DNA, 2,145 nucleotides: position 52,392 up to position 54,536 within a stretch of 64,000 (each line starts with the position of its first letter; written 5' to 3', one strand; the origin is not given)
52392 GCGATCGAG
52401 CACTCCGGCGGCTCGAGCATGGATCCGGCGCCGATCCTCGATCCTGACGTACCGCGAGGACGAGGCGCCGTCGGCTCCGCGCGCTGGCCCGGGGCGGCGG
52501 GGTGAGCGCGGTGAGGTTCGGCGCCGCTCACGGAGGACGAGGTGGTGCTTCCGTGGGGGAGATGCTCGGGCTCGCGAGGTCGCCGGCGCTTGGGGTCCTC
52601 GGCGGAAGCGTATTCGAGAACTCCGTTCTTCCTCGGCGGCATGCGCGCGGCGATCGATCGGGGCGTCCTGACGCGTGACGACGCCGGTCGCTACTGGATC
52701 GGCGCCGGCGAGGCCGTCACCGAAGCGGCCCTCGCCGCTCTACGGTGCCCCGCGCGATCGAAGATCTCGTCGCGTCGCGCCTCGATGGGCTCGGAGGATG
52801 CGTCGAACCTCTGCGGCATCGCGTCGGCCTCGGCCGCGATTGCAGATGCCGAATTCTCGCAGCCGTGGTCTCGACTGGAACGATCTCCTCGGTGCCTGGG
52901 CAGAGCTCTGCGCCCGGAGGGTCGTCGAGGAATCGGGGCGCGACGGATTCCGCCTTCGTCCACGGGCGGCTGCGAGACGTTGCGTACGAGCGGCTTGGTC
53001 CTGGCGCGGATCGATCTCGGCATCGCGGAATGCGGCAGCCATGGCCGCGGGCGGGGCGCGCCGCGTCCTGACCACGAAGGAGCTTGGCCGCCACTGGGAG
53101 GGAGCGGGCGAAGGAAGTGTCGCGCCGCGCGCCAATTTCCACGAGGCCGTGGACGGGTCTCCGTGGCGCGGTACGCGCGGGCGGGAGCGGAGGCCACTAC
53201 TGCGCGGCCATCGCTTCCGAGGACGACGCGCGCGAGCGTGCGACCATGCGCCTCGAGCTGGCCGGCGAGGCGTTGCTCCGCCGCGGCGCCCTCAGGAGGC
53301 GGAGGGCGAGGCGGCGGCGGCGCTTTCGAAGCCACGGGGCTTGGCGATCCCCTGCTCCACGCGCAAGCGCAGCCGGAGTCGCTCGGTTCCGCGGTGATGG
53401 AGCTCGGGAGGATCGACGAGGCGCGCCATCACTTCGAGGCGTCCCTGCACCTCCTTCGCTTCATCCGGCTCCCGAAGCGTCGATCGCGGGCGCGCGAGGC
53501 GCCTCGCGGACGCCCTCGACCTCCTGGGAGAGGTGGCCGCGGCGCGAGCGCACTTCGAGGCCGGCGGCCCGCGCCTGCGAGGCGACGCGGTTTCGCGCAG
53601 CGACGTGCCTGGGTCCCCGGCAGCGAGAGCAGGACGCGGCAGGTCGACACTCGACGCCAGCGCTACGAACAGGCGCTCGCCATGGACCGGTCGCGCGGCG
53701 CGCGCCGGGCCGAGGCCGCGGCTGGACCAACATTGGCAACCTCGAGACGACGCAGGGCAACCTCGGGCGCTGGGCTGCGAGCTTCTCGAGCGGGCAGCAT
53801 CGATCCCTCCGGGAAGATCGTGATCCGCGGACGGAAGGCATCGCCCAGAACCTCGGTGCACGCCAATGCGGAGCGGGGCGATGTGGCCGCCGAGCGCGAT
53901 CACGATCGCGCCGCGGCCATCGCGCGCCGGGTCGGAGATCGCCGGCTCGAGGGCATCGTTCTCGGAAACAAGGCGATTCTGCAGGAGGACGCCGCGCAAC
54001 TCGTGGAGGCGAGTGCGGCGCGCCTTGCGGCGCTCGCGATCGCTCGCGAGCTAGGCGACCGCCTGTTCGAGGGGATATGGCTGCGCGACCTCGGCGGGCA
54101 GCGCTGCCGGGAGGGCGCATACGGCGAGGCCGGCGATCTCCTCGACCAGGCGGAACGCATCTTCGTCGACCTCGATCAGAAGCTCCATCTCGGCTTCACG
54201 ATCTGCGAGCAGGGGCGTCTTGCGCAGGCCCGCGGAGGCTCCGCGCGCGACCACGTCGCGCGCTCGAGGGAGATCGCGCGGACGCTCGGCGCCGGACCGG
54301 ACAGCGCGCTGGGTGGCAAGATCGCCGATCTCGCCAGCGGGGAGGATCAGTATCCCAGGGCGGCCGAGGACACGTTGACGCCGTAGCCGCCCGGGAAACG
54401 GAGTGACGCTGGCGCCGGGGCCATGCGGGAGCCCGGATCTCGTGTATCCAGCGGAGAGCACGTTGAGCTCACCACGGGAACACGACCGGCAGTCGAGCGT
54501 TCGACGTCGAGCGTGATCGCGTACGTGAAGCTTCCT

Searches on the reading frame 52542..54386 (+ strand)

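Call 24: search_protein_families(library=pfam, proteins=[window:52542-54386:+], max_evalue=0.0001)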
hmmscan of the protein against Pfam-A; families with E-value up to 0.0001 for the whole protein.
window:52542-54386:+ (614 aa): 1 family
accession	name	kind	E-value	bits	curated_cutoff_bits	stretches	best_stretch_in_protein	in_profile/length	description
PF13424.12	TPR_12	-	1.5e-05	25.5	30.1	0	449-503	21-77/77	Tetratricopeptide repeat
